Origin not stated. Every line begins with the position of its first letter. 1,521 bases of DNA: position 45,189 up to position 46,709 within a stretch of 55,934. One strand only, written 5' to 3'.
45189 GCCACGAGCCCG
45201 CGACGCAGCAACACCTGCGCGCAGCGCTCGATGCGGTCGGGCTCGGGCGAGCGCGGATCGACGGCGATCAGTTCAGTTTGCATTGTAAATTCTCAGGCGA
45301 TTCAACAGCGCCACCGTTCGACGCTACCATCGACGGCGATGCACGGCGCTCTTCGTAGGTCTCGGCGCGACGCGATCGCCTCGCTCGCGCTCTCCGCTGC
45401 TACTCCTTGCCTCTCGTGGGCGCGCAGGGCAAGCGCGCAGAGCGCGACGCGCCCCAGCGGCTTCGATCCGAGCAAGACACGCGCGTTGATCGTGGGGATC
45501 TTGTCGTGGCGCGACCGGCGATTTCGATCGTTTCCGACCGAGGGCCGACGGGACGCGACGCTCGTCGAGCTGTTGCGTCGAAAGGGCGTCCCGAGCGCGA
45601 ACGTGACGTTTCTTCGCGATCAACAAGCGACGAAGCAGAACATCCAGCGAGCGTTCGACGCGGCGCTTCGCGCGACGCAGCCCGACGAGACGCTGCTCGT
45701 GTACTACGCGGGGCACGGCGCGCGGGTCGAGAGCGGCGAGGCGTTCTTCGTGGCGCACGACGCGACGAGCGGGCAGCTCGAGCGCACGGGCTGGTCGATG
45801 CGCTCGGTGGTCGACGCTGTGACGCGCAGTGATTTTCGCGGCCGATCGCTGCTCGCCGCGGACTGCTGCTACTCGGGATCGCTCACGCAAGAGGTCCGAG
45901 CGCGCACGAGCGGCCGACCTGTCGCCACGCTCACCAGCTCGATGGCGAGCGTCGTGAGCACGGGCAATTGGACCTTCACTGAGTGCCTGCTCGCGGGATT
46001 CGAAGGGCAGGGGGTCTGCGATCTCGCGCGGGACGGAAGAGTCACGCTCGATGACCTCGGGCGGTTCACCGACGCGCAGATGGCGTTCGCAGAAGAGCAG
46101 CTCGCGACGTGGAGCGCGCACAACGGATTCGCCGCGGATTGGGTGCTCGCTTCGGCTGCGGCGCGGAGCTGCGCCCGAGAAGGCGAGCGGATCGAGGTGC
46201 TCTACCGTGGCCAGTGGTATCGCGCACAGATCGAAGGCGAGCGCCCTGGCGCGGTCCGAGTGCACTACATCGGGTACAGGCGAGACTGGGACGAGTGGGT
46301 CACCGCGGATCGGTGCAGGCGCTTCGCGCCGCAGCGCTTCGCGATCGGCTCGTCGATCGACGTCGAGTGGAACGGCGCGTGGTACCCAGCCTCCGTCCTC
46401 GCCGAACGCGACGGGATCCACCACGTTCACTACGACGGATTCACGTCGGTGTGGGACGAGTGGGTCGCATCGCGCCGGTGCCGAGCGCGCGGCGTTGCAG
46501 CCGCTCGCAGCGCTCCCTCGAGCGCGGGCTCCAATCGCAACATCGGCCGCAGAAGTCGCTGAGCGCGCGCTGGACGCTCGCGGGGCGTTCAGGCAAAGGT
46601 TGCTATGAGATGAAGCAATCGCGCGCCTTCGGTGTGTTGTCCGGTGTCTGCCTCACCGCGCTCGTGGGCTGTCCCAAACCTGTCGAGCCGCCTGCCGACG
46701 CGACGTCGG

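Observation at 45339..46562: Tat-exported caspase-like protease fused to two Tudor/Agenet-like domains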

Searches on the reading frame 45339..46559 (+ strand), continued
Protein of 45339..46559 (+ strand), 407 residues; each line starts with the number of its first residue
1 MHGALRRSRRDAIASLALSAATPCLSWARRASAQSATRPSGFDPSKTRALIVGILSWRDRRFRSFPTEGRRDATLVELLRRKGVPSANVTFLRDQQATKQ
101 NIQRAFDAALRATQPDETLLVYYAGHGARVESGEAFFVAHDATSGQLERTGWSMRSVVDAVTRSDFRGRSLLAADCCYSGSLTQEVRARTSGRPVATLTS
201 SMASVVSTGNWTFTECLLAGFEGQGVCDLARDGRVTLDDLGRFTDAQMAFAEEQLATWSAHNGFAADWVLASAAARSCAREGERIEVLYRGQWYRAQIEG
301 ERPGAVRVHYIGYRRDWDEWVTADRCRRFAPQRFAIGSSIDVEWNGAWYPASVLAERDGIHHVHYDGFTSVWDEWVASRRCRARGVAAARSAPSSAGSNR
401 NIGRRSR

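Call 54: search_protein_families(library=pfam, proteins=[P0121, P0123, P0125, P0212, P0186, P0160, P0197, P0265, P0035, P0253], max_evalue=0.001)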
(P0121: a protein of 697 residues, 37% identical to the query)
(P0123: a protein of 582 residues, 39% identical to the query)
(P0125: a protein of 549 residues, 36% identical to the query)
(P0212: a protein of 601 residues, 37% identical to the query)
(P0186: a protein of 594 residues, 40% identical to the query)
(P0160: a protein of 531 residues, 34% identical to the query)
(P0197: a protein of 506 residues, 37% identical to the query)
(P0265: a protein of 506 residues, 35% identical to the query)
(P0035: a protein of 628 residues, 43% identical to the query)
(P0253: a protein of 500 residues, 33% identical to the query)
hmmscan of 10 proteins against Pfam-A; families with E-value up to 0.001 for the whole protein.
P0121 (697 aa): 5 families
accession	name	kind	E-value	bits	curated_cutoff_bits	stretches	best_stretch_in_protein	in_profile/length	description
PF11717.14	Tudor-knot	-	2.2e-11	43.9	20.8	1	261-301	11-54/55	RNA binding activity-knot of a chromodomain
PF00656.27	Peptidase_C14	-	1.3e-09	38.6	21.4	1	70-222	43-212/233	Caspase domain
PF05641.18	Agenet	-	1.3e-08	35.7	27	0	261-303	13-59/61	Agenet domain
PF22732.2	MSL3_chromo-like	-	7.5e-07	29.5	28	0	675-695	42-62/78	MSL3 chromodomain-like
PF23327.1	Chromo_MORC2_6th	-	0.00054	20.1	27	0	651-673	6-28/63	ATPase MORC2, chromo domain-like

P0123 (582 aa): 7 families
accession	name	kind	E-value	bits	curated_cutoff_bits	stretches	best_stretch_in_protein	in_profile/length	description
PF11717.14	Tudor-knot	-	1.7e-20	73.1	20.8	3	417-462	4-54/55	RNA binding activity-knot of a chromodomain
PF05641.18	Agenet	-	2.4e-17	63.6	27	2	534-581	8-60/61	Agenet domain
PF22732.2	MSL3_chromo-like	-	2.7e-14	53.4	28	0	440-464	41-65/78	MSL3 chromodomain-like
PF00656.27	Peptidase_C14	-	1e-07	32.3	21.4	1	64-282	2-229/233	Caspase domain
PF02820.24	MBT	-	2e-07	31.6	22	0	544-572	14-42/69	mbt repeat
PF16719.11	SAWADEE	-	4.1e-06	27.3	28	0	542-574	13-44/125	SAWADEE domain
PF20887.3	PWP3A-B_N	-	7.8e-05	24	27.4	0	420-439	2-21/95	PWWP domain-containing DNA repair factor 3A/B, N-terminal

P0125 (549 aa): 7 families
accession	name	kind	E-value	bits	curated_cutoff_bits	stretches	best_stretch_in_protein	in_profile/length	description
PF11717.14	Tudor-knot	-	9.3e-18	64.3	20.8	2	501-546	4-54/55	RNA binding activity-knot of a chromodomain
PF05641.18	Agenet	-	4.6e-16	59.5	27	1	501-546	1-57/61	Agenet domain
PF23327.1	Chromo_MORC2_6th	-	1.1e-13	51.1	27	0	327-351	4-28/63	ATPase MORC2, chromo domain-like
PF22732.2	MSL3_chromo-like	-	5.5e-12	46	28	1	399-442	16-68/78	MSL3 chromodomain-like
PF16719.11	SAWADEE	-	8.3e-08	32.8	28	0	340-415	15-93/125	SAWADEE domain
PF00656.27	Peptidase_C14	-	0.00011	22.4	21.4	1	88-194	45-146/233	Caspase domain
PF02820.24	MBT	-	0.00027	21.5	22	0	406-432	17-43/69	mbt repeat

P0212 (601 aa): 2 families
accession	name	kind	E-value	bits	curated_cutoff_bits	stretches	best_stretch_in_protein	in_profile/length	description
PF00656.27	Peptidase_C14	-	8.3e-05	22.8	21.4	1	297-383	44-140/233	Caspase domain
PF14538.11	Raptor_N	-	0.00018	21.8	27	1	299-381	70-149/151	Raptor N-terminal CASPase like domain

P0186 (594 aa): 3 families
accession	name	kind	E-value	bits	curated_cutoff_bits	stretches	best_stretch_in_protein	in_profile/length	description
PF00656.27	Peptidase_C14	-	3.8e-08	33.7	21.4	1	80-194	27-141/233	Caspase domain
PF11717.14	Tudor-knot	-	4e-07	30.3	20.8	1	405-445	9-54/55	RNA binding activity-knot of a chromodomain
PF05641.18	Agenet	-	8.8e-06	26.6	27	1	404-445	10-57/61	Agenet domain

P0160 (531 aa): 6 families
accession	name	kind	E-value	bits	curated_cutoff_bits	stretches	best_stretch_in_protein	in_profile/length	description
PF11717.14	Tudor-knot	-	7.1e-15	55.1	20.8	2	490-531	9-55/55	RNA binding activity-knot of a chromodomain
PF05641.18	Agenet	-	1.1e-08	35.8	27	1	436-481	1-57/61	Agenet domain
PF00656.27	Peptidase_C14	-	6.8e-07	29.6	21.4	1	145-303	4-174/233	Caspase domain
PF18358.7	Tudor_4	-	5.1e-06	26.5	25.8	0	436-465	4-33/50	Histone methyltransferase Tudor domain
PF22732.2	MSL3_chromo-like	-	0.00056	20.3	28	0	504-529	37-62/78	MSL3 chromodomain-like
PF23327.1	Chromo_MORC2_6th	-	0.00087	19.4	27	0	435-458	5-28/63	ATPase MORC2, chromo domain-like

P0197 (506 aa): 6 families
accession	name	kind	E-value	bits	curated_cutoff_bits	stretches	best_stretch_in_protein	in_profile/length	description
PF11717.14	Tudor-knot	-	3.9e-08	33.5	20.8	1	281-322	11-54/55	RNA binding activity-knot of a chromodomain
PF18115.7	Tudor_3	-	1e-07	32.1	25.8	1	455-491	2-42/52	DNA repair protein Crb2 Tudor domain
PF22732.2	MSL3_chromo-like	-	5.5e-07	30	28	1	287-321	21-62/78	MSL3 chromodomain-like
PF00656.27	Peptidase_C14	-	2e-05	24.9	21.4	1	78-168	42-138/233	Caspase domain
PF02820.24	MBT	-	0.00024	21.7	22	0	339-376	9-45/69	mbt repeat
PF05641.18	Agenet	-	0.0004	21.2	27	0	340-381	7-59/61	Agenet domain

P0265 (506 aa): 6 families
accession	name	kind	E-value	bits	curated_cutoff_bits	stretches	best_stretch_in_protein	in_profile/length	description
PF11717.14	Tudor-knot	-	2.2e-07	31.1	20.8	1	282-323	11-54/55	RNA binding activity-knot of a chromodomain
PF00656.27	Peptidase_C14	-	3e-06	27.5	21.4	1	81-208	45-192/233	Caspase domain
PF15057.12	DUF4537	-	2.3e-05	24.9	27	1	404-492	1-97/120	Domain of unknown function (DUF4537)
PF05641.18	Agenet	-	5.6e-05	24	27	0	412-448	14-53/61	Agenet domain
PF22732.2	MSL3_chromo-like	-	0.00011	22.6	28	1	297-326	37-66/78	MSL3 chromodomain-like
PF18115.7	Tudor_3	-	0.00023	21.4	25.8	0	458-501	3-49/52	DNA repair protein Crb2 Tudor domain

P0035 (628 aa): 6 families
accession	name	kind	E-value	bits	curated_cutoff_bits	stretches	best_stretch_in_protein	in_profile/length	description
PF03372.29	Exo_endo_phos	-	1.4e-22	80.9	24.5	1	25-281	1-225/225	Endonuclease/Exonuclease/phosphatase family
PF05641.18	Agenet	-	2.6e-10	41.1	27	1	578-624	1-58/61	Agenet domain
PF18358.7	Tudor_4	-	2.7e-06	27.3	25.8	0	576-621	2-47/50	Histone methyltransferase Tudor domain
PF11717.14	Tudor-knot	-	4.9e-06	26.8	20.8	1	576-623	2-54/55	RNA binding activity-knot of a chromodomain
PF00656.27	Peptidase_C14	-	4.3e-05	23.7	21.4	1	349-441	44-142/233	Caspase domain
PF23327.1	Chromo_MORC2_6th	-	4.8e-05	23.5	27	0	575-619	3-52/63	ATPase MORC2, chromo domain-like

P0253 (500 aa): 6 families
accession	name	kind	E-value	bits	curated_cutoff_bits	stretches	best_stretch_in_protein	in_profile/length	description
PF05641.18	Agenet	-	2.9e-18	66.5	27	2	398-433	16-57/61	Agenet domain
PF11717.14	Tudor-knot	-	3.5e-16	59.3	20.8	1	341-383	7-54/55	RNA binding activity-knot of a chromodomain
PF02820.24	MBT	-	1.4e-11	44.9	22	0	451-485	15-48/69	mbt repeat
PF22732.2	MSL3_chromo-like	-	4.8e-10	39.8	28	0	358-382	38-62/78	MSL3 chromodomain-like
PF00656.27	Peptidase_C14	-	1.4e-09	38.5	21.4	1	41-137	43-145/233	Caspase domain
PF16719.11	SAWADEE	-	0.00075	20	28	0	397-433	13-49/125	SAWADEE domain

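Call 55: search_protein_families(library=padloc, proteins=[window:45339-46559:+], max_evalue=0.01)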
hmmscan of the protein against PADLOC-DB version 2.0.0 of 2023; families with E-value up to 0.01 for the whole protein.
window:45339-46559:+ (407 aa): 1 family
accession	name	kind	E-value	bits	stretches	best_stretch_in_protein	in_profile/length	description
PDLC02987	caspase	-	1.9e-10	38.6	1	48-224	4-140/453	-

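Call 56: search_protein_families(library=ncbifam, proteins=[P0006, P0007, P0008, P0010, P0012, P0013, P0090, P0102], max_evalue=10)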
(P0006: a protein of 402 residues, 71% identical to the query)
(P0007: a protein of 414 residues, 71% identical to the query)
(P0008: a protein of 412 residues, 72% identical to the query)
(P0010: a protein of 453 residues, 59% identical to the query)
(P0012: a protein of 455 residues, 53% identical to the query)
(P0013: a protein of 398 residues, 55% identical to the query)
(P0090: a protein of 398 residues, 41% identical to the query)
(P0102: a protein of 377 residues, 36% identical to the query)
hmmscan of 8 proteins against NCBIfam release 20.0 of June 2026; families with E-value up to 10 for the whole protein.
P0006 (402 aa): 2 families
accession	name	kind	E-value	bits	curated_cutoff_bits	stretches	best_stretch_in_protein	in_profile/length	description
NF047832.1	caspase_w_EACC1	subfamily_domain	4.4e-20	72.1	140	1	46-246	2-208/211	caspase, EACC1-associated type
NF011718.0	PRK15171.1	equivalog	0.039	13.1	461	1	303-321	260-278/337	lipopolysaccharide 3-alpha-galactosyltransferase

P0007 (414 aa): 3 families
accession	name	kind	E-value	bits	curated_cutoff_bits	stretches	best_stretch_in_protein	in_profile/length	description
NF047832.1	caspase_w_EACC1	subfamily_domain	5.6e-18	65.2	140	1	54-254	2-208/211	caspase, EACC1-associated type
NF011718.0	PRK15171.1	equivalog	0.075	12.2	461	1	311-335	260-284/337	lipopolysaccharide 3-alpha-galactosyltransferase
NF040682.1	PorA_Arch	equivalog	0.24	10.3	550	1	43-135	274-357/387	pyruvate synthase subunit PorA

P0008 (412 aa): 2 families
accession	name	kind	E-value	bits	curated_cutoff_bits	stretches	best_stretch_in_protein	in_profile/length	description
NF047832.1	caspase_w_EACC1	subfamily_domain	3.7e-21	75.6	140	1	45-245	2-208/211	caspase, EACC1-associated type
NF011718.0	PRK15171.1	equivalog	0.13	11.3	461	1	302-326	260-284/337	lipopolysaccharide 3-alpha-galactosyltransferase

P0010 (453 aa): 2 families
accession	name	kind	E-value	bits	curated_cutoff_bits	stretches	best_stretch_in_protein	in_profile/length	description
NF047832.1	caspase_w_EACC1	subfamily_domain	3.3e-17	62.7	140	1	71-265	2-202/211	caspase, EACC1-associated type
NF011718.0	PRK15171.1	equivalog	0.23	10.5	461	1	327-346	259-278/337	lipopolysaccharide 3-alpha-galactosyltransferase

P0012 (455 aa): 2 families
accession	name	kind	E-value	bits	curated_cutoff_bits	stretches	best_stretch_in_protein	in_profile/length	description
NF047832.1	caspase_w_EACC1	subfamily_domain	1e-20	74.2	140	1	71-271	2-208/211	caspase, EACC1-associated type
NF011718.0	PRK15171.1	equivalog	0.092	11.9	461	1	326-347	258-279/337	lipopolysaccharide 3-alpha-galactosyltransferase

P0013 (398 aa): 3 families
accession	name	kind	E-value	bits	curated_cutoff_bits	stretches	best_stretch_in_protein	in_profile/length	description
NF047832.1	caspase_w_EACC1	subfamily_domain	2.8e-18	66.2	140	1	59-259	2-208/211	caspase, EACC1-associated type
NF011718.0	PRK15171.1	equivalog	0.18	10.9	461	1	315-341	259-285/337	lipopolysaccharide 3-alpha-galactosyltransferase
NF047833.1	TyroCdyMelC1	equivalog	0.19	11.9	120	1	8-41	2-35/127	apotyrosinase chaperone MelC1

P0090 (398 aa): 2 families
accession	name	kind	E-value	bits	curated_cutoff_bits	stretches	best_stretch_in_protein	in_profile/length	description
NF047832.1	caspase_w_EACC1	subfamily_domain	6.7e-17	61.7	140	1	50-246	6-208/211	caspase, EACC1-associated type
TIGR01409.1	TAT_signal_seq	domain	0.057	13.8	16.7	1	6-31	3-29/29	twin-arginine translocation signal domain-containing protein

P0102 (377 aa): 2 families
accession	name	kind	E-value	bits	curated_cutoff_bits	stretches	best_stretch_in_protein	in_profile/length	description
NF047832.1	caspase_w_EACC1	subfamily_domain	6.8e-08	32.3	140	1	80-242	36-209/211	caspase, EACC1-associated type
TIGR01409.1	TAT_signal_seq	domain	0.026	14.9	16.7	1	2-17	1-16/29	twin-arginine translocation signal domain-containing protein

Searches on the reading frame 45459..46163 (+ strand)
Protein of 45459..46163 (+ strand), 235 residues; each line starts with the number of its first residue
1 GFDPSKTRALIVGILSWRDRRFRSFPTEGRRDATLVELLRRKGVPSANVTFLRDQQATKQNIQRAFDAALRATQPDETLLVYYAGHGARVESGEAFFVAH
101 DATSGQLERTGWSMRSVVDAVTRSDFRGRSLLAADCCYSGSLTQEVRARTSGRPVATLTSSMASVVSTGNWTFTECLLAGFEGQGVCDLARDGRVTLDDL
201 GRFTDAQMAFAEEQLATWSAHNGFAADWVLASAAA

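Call 53: search_solved_structures(query=window:45459-46163:+, max_evalue=5, show_alignments=5)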
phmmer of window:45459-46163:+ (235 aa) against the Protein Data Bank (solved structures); distinct sequences matched with E-value up to 5: 8.
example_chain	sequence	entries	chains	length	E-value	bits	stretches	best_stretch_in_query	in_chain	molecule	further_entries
6w8s_A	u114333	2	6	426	0.00026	24.1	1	38-151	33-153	Metacaspase-4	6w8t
6w8r_A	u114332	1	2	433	0.0043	20.1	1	38-150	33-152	Metacaspase-4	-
4afr_A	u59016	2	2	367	0.23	14.5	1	53-143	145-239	METACASPASE | METACASPASE MCA2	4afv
4f6o_A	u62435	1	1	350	0.29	14.1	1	57-92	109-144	Metacaspase-1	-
4f6p_A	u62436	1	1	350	0.34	13.9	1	57-92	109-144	Metacaspase-1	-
7qp0_A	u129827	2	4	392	0.45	13.5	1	58-92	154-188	Metacaspase-1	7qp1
4afp_A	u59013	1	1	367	0.48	13.4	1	53-142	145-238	METACASPASE MCA2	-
4af8_A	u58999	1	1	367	0.77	12.7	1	53-142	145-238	METACASPASE MCA2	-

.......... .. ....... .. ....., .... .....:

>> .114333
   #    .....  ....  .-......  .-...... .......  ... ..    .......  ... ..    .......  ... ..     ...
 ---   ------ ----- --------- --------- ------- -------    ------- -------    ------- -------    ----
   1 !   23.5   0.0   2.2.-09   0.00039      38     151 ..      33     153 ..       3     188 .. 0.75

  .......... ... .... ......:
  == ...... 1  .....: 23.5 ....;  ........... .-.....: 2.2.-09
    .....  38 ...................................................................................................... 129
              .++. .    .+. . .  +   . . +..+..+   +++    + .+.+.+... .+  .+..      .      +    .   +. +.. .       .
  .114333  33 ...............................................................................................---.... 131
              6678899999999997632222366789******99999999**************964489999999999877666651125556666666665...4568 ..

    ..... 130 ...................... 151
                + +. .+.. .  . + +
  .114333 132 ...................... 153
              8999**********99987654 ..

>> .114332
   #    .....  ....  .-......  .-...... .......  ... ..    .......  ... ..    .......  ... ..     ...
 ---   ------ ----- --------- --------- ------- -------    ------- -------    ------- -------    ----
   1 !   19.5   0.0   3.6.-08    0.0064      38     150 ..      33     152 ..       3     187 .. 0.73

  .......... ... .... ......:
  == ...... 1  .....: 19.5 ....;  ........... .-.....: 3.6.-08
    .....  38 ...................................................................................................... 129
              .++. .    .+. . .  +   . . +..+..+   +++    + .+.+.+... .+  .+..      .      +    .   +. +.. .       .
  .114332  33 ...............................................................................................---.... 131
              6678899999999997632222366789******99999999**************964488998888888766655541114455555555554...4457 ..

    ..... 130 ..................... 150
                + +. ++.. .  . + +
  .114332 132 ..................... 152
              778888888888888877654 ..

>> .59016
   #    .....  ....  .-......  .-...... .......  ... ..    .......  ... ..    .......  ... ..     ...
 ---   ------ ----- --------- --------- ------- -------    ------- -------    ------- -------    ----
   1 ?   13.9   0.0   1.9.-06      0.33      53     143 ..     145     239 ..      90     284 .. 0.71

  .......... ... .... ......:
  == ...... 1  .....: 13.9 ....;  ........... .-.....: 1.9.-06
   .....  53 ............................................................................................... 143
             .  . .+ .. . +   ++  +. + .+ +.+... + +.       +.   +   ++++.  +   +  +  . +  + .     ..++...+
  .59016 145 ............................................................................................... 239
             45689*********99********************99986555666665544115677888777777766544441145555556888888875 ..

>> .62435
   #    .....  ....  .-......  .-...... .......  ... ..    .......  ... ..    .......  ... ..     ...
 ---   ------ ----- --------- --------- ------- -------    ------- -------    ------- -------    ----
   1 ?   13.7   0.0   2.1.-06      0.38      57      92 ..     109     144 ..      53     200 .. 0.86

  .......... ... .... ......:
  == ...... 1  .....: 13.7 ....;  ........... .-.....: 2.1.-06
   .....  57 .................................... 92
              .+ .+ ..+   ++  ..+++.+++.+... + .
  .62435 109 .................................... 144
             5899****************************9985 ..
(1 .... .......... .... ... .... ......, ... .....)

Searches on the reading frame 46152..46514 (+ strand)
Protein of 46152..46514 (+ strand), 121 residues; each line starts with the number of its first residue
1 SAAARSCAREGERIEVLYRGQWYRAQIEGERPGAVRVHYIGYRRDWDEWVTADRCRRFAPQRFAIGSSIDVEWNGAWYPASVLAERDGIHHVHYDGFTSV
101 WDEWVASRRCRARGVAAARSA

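Call 44: predict_structure(alignment_id=A2)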
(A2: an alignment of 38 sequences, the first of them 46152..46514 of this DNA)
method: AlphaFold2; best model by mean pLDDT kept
length: 121 residues; sequences in the alignment: 38
mean_pLDDT: 92.9   pTM: 0.71
mean pLDDT of the five models: 92.9, 92.6, 92.4, 91.6, 91.4
residues with pLDDT >= 90: 105; 70-90: 9; 50-70: 3; < 50: 4
segments of 3 or more residues with pLDDT < 50: 119-121
pLDDT, mean of each block of 10 residues (from residue 1): 80 97 97 97 97 96 97 97 96 98 97 70 46
secondary structure, 60 per line:
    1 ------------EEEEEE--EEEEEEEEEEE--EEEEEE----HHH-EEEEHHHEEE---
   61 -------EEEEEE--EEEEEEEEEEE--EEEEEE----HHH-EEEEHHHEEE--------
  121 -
elements in order: E13-18 E21-31 E34-39 E48-51 E55-57 E68-73 E76-86 E89-94 E103-106 E110-112

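Call 49: fold_search(model_id=the predicted structure, library=pdb)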
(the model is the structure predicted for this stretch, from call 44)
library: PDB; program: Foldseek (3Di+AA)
matches with E <= 10: 1492; with E <= 0.001: 27
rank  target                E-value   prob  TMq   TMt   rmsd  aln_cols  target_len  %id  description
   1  3h8z                  3.2e-05  1.00  0.43  0.46   9.4       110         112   16  The Crystal Structure of the Tudor Domains from FXR2 (released 2009-06-16)
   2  6ie7_A                3.5e-05  1.00  0.38  0.35  10.8       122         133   20  Crystal structure of ADCP1 tandem Agenet domain 1-2 in complex with H3K9me2 (released 2019-01-16)
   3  5zwz                  3.7e-05  1.00  0.40  0.34  10.0       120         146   18  Crystal structure of Arabidopsis thaliana AGDP1 AGD34 (released 2018-11-14)
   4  6ie4_A                3.9e-05  1.00  0.39  0.35  10.9       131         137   19  Crystal structure of ADCP1 tandem Agenet domain 1-2 in complex with H3K9me1 (released 2019-01-16)
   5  4ova_A                4.1e-05  1.00  0.38  0.24  10.4       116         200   18  Structure of the two tandem Tudor domains and a new identified KH0 domain from human Fragile X Mental Retardation Prot (released 2015-02-25)
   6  4ova_C                5.1e-05  1.00  0.38  0.24  10.9       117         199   17  Structure of the two tandem Tudor domains and a new identified KH0 domain from human Fragile X Mental Retardation Prot (released 2015-02-25)
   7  6ie7_C                5.1e-05  1.00  0.38  0.36  10.9       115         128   19  Crystal structure of ADCP1 tandem Agenet domain 1-2 in complex with H3K9me2 (released 2019-01-16)
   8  6ie4_C                5.4e-05  1.00  0.37  0.33  10.8       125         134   20  Crystal structure of ADCP1 tandem Agenet domain 1-2 in complex with H3K9me1 (released 2019-01-16)
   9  6ie5                  7.1e-05  1.00  0.40  0.35  10.3       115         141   19  Crystal structure of ADCP1 tandem Agenet domain 3-4 (released 2019-01-16)
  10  7yta_A                8.3e-05  1.00  0.40  0.36  10.2       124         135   18  crystal structure of NtAGDP3 AGD1-2 in complex with an H3K9me2 peptide (released 2022-10-12)
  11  3o8v                  1.1e-04  1.00  0.37  0.43   9.7       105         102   18  Crystal Structure of the Tudor Domains from FXR1 (released 2010-08-18)
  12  6ie6_A                1.2e-04  1.00  0.41  0.33   9.9       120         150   18  Crystal structure of ADCP1 tandem Agenet domain 3-4 in complex with H3K9me2 (released 2019-01-16)
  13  7yt9_B                1.3e-04  1.00  0.37  0.18  10.6       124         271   17  crystal structure of AGD1-4 of Arabidopsis AGDP3 (released 2022-10-12)
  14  3mp6_A                1.3e-04  1.00  0.37  0.11   9.3       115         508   16  Complex Structure of Sgf29 and dimethylated H3K4 (released 2011-05-04)
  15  7yta_B                1.3e-04  1.00  0.37  0.33  10.3       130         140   19  crystal structure of NtAGDP3 AGD1-2 in complex with an H3K9me2 peptide (released 2022-10-12)
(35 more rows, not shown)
